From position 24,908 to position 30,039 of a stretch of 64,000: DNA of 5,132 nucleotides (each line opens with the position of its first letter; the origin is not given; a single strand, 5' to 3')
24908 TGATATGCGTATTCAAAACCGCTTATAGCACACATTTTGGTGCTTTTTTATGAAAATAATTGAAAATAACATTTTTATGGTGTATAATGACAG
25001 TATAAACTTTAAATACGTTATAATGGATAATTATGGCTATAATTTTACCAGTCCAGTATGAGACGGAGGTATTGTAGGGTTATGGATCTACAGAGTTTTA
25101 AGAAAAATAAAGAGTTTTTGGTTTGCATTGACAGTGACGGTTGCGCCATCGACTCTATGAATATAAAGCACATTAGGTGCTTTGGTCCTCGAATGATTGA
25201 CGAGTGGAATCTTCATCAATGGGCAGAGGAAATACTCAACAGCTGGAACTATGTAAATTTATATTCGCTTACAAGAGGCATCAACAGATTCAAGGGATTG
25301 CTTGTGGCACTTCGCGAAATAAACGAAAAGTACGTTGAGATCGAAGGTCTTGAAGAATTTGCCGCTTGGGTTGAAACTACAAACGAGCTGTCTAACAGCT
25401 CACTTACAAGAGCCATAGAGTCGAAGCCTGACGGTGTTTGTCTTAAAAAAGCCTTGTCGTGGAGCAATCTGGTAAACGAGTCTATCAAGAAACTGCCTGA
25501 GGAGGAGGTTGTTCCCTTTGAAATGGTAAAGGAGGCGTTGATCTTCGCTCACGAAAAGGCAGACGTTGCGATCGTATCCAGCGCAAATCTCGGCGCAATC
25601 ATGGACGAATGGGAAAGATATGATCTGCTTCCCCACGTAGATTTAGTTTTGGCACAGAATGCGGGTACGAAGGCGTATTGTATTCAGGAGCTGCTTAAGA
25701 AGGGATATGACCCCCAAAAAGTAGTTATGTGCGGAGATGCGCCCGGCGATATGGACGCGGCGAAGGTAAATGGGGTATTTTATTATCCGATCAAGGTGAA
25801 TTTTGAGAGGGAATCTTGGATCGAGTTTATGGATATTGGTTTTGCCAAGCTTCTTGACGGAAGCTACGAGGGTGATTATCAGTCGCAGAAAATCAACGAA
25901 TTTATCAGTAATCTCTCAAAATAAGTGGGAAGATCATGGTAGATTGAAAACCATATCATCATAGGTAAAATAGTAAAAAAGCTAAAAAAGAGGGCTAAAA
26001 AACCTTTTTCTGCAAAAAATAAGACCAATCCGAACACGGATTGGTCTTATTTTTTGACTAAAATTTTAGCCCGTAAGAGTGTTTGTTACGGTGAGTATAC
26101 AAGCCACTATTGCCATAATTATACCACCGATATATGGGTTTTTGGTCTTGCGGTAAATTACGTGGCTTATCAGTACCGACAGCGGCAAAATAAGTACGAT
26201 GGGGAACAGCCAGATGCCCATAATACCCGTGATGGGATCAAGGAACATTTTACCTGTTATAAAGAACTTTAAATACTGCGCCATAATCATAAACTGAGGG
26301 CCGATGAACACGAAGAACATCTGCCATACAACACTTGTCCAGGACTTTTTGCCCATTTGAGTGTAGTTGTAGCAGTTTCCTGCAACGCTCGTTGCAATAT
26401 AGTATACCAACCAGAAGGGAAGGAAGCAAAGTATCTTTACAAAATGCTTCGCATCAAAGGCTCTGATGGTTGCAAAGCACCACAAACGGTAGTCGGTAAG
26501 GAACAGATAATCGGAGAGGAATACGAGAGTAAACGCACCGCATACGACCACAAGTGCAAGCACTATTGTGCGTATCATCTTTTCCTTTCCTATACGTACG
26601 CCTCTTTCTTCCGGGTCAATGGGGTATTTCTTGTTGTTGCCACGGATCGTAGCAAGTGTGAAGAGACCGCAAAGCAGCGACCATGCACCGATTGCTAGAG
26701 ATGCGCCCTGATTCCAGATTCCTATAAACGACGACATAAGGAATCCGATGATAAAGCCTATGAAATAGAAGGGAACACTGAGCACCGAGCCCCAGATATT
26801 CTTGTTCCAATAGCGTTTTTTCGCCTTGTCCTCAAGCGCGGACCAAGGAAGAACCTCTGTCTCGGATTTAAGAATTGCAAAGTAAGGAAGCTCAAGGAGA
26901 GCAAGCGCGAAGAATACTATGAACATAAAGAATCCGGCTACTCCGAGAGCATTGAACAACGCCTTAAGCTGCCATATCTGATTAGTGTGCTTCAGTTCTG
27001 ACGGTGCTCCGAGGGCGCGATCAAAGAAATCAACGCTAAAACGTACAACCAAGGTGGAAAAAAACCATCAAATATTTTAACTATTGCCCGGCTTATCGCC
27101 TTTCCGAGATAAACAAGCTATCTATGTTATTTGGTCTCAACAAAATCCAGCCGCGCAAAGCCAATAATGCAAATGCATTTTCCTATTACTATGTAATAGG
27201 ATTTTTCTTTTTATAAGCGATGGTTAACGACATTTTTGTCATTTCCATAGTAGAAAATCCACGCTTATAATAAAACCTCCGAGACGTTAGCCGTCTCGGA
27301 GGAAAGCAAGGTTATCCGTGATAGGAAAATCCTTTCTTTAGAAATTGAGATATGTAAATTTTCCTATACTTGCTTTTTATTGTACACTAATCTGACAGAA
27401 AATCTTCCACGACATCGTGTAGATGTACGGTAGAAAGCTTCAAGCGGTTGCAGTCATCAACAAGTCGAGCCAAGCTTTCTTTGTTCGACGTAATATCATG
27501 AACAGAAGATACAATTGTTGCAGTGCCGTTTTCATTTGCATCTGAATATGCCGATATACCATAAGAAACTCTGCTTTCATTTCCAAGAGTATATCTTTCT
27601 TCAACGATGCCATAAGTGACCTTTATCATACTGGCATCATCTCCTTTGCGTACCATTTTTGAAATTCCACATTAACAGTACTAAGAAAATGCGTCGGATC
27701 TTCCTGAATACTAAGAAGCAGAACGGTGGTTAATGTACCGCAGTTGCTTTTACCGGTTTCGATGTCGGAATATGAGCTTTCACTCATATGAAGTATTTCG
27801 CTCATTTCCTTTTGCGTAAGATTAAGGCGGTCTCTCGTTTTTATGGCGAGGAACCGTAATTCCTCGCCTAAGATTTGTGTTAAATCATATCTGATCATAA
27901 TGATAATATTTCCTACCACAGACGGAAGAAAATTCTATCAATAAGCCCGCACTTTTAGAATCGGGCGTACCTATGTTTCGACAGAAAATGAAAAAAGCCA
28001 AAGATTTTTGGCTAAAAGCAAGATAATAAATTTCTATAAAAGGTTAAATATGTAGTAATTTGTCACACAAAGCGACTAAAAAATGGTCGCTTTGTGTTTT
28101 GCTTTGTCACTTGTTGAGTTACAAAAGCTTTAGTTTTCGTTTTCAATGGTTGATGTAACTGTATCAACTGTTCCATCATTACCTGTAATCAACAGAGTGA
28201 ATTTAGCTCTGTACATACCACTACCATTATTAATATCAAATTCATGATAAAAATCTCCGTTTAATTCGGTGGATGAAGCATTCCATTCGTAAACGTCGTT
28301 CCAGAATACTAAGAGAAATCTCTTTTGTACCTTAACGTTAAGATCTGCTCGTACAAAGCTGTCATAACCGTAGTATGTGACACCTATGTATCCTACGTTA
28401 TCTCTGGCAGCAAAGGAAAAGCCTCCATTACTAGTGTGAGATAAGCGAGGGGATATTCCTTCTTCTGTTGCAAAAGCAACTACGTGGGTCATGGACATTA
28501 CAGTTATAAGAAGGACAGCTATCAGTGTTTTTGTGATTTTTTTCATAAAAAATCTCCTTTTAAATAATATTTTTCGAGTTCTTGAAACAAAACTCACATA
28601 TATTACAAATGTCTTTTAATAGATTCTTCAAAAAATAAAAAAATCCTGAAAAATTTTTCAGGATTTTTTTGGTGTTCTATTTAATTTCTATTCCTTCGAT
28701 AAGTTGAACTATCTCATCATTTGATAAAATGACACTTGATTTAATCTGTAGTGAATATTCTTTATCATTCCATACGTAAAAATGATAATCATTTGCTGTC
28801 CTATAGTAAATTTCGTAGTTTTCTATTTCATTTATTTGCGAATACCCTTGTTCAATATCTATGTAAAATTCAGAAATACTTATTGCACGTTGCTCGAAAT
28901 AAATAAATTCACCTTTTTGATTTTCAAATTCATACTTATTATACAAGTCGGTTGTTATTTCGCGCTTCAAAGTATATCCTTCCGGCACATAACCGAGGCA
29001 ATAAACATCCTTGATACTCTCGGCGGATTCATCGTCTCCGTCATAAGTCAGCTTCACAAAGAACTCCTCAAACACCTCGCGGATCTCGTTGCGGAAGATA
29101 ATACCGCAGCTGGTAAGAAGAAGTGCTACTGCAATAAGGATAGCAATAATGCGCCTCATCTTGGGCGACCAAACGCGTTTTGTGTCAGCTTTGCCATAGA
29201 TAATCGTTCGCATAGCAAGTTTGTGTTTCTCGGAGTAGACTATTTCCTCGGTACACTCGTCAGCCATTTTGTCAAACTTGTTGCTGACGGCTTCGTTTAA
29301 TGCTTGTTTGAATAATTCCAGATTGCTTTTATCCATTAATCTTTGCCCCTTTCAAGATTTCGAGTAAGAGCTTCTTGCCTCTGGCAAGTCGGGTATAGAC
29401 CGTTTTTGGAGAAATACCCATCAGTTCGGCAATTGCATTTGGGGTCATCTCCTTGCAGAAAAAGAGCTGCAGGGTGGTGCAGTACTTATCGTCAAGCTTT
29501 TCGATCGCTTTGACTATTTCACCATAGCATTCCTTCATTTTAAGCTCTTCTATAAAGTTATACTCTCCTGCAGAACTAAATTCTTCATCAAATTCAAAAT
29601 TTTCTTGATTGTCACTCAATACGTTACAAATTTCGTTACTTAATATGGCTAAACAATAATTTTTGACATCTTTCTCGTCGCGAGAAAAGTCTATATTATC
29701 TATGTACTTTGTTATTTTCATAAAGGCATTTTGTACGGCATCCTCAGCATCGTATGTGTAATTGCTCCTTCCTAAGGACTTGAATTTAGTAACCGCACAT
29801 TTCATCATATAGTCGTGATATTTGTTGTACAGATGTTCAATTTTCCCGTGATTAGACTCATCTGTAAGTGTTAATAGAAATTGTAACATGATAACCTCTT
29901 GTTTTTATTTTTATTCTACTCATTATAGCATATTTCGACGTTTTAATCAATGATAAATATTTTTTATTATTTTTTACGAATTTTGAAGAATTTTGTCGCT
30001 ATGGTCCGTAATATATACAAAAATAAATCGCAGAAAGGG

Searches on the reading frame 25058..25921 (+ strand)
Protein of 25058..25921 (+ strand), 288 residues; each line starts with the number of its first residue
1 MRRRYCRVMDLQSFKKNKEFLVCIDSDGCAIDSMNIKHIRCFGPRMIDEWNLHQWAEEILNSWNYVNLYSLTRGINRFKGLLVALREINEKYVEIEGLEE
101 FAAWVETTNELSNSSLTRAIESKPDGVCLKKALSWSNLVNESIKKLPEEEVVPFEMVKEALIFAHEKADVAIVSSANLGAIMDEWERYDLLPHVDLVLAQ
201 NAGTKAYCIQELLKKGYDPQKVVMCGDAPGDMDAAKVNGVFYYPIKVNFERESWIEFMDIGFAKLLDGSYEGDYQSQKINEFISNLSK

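Call 42: search_protein_families(library=pfam, proteins=[window:25058-25921:+], max_evalue=0.01)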
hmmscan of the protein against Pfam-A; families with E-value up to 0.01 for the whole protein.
window:25058-25921:+ (288 aa): 2 families
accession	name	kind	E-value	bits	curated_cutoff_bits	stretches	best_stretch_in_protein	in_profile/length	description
PF13419.12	HAD_2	-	1.3e-08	35.6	23.8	1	124-240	60-173/178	Haloacid dehalogenase-like hydrolase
PF00702.32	Hydrolase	-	0.0024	18.7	26.4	1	148-237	94-189/191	haloacid dehalogenase-like hydrolase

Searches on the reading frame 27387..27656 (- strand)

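Call 42: search_protein_families(library=pfam, proteins=[window:27387-27656:-], max_evalue=0.01)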
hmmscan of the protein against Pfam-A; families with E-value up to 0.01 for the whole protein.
window:27387-27656:- (89 aa): 1 family
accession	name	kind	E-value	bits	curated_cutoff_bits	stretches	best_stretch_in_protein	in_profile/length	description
PF20124.4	DUF6514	-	4.7e-12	46.4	23.9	1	7-88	14-93/94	Family of unknown function (DUF6514)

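Call 66: search_protein_families(library=padloc, proteins=[window:27387-27656:-], max_evalue=0.1)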
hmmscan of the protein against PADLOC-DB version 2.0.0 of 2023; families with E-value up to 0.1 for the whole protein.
window:27387-27656:- (89 aa): 1 family
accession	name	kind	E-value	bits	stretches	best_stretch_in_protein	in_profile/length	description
PDLC03836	DzbB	-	0.016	12.6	1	34-88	227-280/341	-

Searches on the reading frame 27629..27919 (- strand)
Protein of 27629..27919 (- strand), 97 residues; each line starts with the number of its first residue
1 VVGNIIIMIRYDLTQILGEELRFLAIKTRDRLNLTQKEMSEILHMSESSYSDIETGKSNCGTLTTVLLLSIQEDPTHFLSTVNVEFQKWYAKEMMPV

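Call 42: search_protein_families(library=pfam, proteins=[window:27629-27919:-], max_evalue=0.01)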
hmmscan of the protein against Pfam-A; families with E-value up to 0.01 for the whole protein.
window:27629-27919:- (97 aa): 6 families
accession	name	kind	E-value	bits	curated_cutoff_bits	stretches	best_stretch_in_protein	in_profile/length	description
PF01381.28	HTH_3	-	6.1e-07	29.8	23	1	29-59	5-35/55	Helix-turn-helix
PF12844.13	HTH_19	-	6.3e-06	26.4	30.2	1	27-65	6-44/64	Helix-turn-helix domain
PF13560.12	HTH_31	-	2.8e-05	24.8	27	1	28-59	9-40/64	Helix-turn-helix domain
PF20432.4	Xre-like-HTH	-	0.0009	19.9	25.8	1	28-52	18-42/63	Antitoxin Xre-like helix-turn-helix domain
PF15731.11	MqsA_antitoxin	-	0.0016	19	30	1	26-72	75-120/131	Antitoxin component of bacterial toxin-antitoxin system, MqsA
PF13744.12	HTH_37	-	0.0033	17.6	27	1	25-57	23-55/80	Helix-turn-helix domain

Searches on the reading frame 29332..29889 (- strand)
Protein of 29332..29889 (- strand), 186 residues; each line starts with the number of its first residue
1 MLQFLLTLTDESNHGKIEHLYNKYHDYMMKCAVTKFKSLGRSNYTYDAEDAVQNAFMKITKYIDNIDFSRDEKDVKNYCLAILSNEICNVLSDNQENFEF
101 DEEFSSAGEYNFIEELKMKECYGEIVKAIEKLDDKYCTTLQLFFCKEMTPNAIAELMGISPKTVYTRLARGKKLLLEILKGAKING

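Call 42: search_protein_families(library=pfam, proteins=[window:29332-29889:-], max_evalue=0.01)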
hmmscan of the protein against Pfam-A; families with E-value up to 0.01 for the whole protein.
window:29332-29889:- (186 aa): 7 families
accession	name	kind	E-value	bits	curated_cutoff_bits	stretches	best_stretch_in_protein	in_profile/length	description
PF08281.18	Sigma70_r4_2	-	1.9e-09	37.4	25.7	1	124-175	3-54/54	Sigma-70, region 4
PF04542.20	Sigma70_r2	-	0.00019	21.6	24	1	42-95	17-69/71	Sigma-70 region 2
PF13556.12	HTH_30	-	0.00093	19.4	27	1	138-175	3-40/59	PucR C-terminal helix-turn-helix domain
PF12728.13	HTH_17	-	0.0011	19.6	27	1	148-174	2-27/51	Helix-turn-helix domain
PF07638.17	Sigma70_ECF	-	0.0014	19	21.1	0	119-169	123-173/185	ECF sigma factor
PF14493.12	HTH_40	-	0.0022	18.7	27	0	138-171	4-36/89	Helix-turn-helix domain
PF13384.12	HTH_23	-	0.005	17.1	24.6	1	146-168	16-38/50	Homeodomain-like domain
